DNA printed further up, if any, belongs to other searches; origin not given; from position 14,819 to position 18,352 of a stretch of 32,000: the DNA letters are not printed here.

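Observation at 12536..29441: Array of giant, signal-peptide-less fibre-like proteins with a shared head and rod but swapped tips (candidate undescribed system)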

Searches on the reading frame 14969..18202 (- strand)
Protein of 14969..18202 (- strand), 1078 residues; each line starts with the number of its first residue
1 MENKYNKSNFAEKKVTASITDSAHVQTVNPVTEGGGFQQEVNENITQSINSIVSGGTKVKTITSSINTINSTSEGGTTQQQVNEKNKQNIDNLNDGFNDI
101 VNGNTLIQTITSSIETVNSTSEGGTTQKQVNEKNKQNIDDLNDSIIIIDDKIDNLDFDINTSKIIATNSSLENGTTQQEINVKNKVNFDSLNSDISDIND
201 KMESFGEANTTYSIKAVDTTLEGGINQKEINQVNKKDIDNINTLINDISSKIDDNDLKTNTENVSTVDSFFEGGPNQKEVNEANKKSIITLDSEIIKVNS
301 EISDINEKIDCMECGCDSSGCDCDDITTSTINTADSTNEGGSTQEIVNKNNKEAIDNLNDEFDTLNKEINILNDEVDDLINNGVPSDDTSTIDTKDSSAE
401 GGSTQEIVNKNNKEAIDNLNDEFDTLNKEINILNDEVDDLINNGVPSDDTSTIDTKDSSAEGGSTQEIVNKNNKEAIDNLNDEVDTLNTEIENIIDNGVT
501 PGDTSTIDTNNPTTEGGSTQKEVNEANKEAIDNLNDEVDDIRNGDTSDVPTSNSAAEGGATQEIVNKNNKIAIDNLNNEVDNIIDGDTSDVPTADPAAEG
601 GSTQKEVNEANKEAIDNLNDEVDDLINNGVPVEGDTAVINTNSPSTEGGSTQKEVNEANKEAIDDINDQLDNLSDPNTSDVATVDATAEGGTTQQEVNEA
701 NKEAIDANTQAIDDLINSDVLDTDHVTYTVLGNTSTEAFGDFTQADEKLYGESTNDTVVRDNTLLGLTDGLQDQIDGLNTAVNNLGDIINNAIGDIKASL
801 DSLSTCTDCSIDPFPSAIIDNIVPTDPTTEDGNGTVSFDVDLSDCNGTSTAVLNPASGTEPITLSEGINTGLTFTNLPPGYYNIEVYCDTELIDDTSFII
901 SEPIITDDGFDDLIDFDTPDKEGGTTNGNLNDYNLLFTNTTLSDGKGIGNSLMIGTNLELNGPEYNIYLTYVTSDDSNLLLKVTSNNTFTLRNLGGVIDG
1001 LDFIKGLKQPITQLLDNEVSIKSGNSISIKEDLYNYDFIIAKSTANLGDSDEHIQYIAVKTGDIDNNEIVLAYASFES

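Call 54: search_protein_representatives(protein=window:14969-18202:-)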
Query: 1078 residues. Proteins with E-value up to 0.001 (for the whole library): 18; up to 1e-10: 15; up to 1e-30: 4. The best 18 are listed.
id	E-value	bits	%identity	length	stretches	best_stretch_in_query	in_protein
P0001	4.5e-143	495.0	49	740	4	6-419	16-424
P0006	1.6e-54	201.8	44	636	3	813-1049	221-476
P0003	2.1e-52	194.8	38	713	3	783-1044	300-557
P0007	1.0e-49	185.9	41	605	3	811-1046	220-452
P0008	7.5e-30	120.2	38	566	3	815-1050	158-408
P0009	6.0e-29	117.2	80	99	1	680-768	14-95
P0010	3.5e-28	114.6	38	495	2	831-1040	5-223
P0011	3.2e-26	108.1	34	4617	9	61-588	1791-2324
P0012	8.2e-22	93.5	39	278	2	815-967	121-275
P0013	3.4e-21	91.5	37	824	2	490-777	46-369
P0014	3.5e-15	71.6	41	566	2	807-901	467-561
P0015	6.9e-13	64.0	32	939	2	555-802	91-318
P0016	5.3e-12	61.1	49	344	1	813-893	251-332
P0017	2.0e-11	59.2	39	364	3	585-720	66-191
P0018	2.8e-11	58.7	37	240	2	740-779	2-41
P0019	5.8e-10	54.3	43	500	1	815-906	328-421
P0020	7.2e-05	37.5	40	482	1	821-907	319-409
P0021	1.9e-04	36.1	44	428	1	815-900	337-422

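Call 56: search_protein_families(library=pfam, max_evalue=0.01, proteins=[P0013, P0014, P0015, P0016, P0019, P0020, P0021, P0017])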
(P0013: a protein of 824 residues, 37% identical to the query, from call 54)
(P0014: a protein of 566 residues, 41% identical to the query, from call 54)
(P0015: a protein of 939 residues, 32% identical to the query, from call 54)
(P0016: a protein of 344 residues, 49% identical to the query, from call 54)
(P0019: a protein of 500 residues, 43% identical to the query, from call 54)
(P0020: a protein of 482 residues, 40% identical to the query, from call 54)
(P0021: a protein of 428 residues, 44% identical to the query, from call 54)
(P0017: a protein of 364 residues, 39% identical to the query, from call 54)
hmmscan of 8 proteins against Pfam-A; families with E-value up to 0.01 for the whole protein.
P0013 (824 aa): 0 families

P0014 (566 aa): 0 families

P0015 (939 aa): 0 families

P0016 (344 aa): 2 families
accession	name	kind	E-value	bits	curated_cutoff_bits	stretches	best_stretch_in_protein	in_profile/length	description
PF07495.19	Y_Y_Y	-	0.0034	17.7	26.6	0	306-326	25-45/65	Y_Y_Y domain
PF23623.1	GBD_IRG7_N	-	0.0092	16.6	27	0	283-329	34-82/95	IRG7 N-terminal galactose binding domain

P0019 (500 aa): 0 families

P0020 (482 aa): 0 families

P0021 (428 aa): 1 family
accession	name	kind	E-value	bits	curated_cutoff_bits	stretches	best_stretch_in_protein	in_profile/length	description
PF16967.11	TcfC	-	0.0063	16.5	29.4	0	386-422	28-66/68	E-set like domain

P0017 (364 aa): 0 families

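Call 57: search_protein_families(library=phrogs, max_evalue=0.01, proteins=[P0013, P0014, P0015, P0016, P0019, P0020, P0021, P0017])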
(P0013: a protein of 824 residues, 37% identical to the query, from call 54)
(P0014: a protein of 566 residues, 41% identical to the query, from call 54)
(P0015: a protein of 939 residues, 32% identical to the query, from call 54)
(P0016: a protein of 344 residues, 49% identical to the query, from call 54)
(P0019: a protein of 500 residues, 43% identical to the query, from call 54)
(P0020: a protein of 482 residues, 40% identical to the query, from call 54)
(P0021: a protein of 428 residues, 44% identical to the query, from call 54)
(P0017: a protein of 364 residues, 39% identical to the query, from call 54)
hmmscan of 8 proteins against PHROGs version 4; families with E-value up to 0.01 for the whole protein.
P0013 (824 aa): 0 families

P0014 (566 aa): 1 family
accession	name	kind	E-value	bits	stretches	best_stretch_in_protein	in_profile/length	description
phrog_1357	-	head and packaging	2.6e-05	24.4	1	10-187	16-198/356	major head protein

P0015 (939 aa): 0 families

P0016 (344 aa): 0 families

P0019 (500 aa): 2 families
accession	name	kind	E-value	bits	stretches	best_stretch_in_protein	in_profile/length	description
phrog_2724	-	unknown function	5.3e-05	24.6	1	422-499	11-80/83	-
phrog_2250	-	unknown function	0.0025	18.8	1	431-499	91-162/168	-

P0020 (482 aa): 0 families

P0021 (428 aa): 0 families

P0017 (364 aa): 0 families

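Call 59: search_dna_similar(query=P0021, collection=phages, mode=protein, max_evalue=0.1, max_rows=12)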
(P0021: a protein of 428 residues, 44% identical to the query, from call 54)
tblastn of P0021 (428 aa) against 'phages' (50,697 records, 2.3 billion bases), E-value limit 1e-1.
No match.

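Call 60: find_related_loci(query=P0021, collection=viral_contigs, flank=10000)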
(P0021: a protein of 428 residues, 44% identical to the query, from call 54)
Query P0021 (428 aa) in viral_contigs; peptide patterns used: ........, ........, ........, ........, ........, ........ (x = any residue, [..] = any of these).
6 stretches matched a pattern, but none encodes a relative of the query by tblastn (E <= 1e-3).

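Call 64: search_protein_families(library=pfam, max_evalue=1, proteins=[P0021, P0015, P0011])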
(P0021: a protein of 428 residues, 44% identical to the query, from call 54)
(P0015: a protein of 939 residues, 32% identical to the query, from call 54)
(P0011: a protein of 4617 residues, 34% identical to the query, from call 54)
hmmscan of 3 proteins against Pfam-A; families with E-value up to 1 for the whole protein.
P0021 (428 aa): 1 family
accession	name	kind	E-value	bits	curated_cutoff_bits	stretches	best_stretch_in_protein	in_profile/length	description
PF16967.11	TcfC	-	0.0063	16.5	29.4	1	386-422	28-66/68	E-set like domain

P0015 (939 aa): 1 family
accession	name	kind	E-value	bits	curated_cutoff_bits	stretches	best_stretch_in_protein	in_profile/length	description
PF18565.7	Glyco_hydro2_C5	-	0.1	12.9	32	1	204-271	3-68/103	Glycoside hydrolase family 2 C-terminal domain 5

P0011 (4617 aa): 3 families
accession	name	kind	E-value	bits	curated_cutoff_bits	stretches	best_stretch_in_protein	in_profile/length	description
PF09969.14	DUF2203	-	3.3e-13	50.8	24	0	1244-1278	68-102/122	Uncharacterized conserved protein (DUF2203)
PF23255.1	DUF7070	-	0.00029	21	27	0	1717-1744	19-46/49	Domain of unknown function (DUF7070)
PF07055.18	Eno-Rase_FAD_bd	-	0.54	11.1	25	0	2155-2186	19-50/64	Enoyl reductase FAD binding domain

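Call 65: find_encoding_contigs(protein=P0015, flank=10000, max_places=3)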
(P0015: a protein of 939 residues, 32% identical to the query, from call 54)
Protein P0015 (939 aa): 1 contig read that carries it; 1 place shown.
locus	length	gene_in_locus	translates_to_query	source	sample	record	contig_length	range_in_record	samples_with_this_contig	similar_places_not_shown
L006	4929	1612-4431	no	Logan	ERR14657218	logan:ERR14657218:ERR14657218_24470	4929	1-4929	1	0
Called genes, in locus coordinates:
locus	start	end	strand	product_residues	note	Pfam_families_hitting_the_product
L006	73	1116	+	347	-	-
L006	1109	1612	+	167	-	-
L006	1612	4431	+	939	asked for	-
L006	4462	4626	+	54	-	-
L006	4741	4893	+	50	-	-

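Call 66: find_encoding_contigs(protein=P0021, flank=10000, max_places=3)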
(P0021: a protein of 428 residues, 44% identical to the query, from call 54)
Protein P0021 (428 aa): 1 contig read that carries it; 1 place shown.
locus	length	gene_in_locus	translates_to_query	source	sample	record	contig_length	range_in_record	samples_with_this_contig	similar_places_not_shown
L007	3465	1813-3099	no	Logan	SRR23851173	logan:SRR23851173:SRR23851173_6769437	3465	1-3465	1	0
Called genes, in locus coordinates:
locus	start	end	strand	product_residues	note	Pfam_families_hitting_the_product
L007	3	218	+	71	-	?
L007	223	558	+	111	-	PF04266:ASCH (weak)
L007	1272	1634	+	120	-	-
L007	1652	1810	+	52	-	-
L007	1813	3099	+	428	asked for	-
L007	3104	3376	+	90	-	-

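Call 72: find_encoding_contigs(protein=P0014, flank=10000, max_places=2)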
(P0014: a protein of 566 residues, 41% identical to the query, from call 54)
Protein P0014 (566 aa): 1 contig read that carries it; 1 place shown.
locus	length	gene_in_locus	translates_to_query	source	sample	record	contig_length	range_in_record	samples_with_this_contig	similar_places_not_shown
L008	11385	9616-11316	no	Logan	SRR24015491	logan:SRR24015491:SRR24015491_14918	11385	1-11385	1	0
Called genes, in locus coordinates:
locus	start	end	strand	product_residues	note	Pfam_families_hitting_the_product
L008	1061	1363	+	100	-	-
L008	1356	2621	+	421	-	-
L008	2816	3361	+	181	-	-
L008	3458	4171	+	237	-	-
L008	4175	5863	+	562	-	PF03237:Terminase_6N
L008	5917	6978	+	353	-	-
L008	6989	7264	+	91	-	-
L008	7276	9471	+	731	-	-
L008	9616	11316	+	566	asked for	-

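Call 73: find_encoding_contigs(protein=P0013, flank=10000, max_places=2)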
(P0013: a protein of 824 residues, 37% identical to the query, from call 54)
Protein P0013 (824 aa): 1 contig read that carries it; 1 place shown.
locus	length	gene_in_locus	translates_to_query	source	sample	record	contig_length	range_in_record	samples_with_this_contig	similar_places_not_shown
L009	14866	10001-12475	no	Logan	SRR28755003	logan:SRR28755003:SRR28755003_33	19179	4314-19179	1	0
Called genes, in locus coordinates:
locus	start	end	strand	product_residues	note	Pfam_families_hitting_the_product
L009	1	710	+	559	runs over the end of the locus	PF03175:DNA_pol_B_2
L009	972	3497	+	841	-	-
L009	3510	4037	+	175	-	PF13651:EcoRI_methylase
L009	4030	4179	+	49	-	-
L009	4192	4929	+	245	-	PF01555:N6_N4_Mtase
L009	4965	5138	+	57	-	-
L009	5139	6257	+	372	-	-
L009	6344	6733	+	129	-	-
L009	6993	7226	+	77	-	-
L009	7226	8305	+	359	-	-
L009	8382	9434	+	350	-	-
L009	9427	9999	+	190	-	-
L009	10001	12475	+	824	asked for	-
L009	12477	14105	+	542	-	-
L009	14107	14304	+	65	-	-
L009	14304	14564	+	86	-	-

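Call 88: find_encoding_contigs(protein=P0006, flank=10000, max_places=2)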
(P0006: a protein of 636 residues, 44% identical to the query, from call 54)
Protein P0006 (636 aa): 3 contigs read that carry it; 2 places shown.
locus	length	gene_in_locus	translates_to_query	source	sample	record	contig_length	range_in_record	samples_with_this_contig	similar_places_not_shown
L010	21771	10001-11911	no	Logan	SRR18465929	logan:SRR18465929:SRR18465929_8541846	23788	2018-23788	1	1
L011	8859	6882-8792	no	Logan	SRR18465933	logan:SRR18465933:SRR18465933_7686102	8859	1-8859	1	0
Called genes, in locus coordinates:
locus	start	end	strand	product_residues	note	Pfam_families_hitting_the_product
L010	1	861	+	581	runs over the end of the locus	-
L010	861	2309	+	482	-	-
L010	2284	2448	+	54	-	-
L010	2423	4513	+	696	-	-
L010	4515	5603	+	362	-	-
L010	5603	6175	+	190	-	-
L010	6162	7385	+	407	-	-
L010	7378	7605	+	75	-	-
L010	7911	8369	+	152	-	-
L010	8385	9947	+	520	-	-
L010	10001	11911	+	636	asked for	PF07495:Y_Y_Y (faint), PF16967:TcfC (faint), PF17210:SdrD_B (faint), PF23623:GBD_IRG7_N (faint), PF28532:DUF8428 (faint)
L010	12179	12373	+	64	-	-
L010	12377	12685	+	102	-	-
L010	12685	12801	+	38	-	-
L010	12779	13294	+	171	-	-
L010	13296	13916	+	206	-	PF06378:SSAP_Sak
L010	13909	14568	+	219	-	-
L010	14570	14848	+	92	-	-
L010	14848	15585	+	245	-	-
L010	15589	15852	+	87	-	-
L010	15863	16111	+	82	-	-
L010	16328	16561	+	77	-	-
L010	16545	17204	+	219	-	PF12846:AAA_10 (faint), PF13173:AAA_14 (weak)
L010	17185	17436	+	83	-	-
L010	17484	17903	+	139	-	-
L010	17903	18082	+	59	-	-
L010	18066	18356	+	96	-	-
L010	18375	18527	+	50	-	-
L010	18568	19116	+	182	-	-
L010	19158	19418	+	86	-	-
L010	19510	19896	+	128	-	-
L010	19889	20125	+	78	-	-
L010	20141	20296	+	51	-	-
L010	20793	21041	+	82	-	-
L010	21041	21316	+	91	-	-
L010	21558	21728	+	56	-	-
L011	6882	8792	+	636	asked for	PF07495:Y_Y_Y (faint), PF16967:TcfC (faint), PF17210:SdrD_B (faint), PF23623:GBD_IRG7_N (faint), PF28532:DUF8428 (faint)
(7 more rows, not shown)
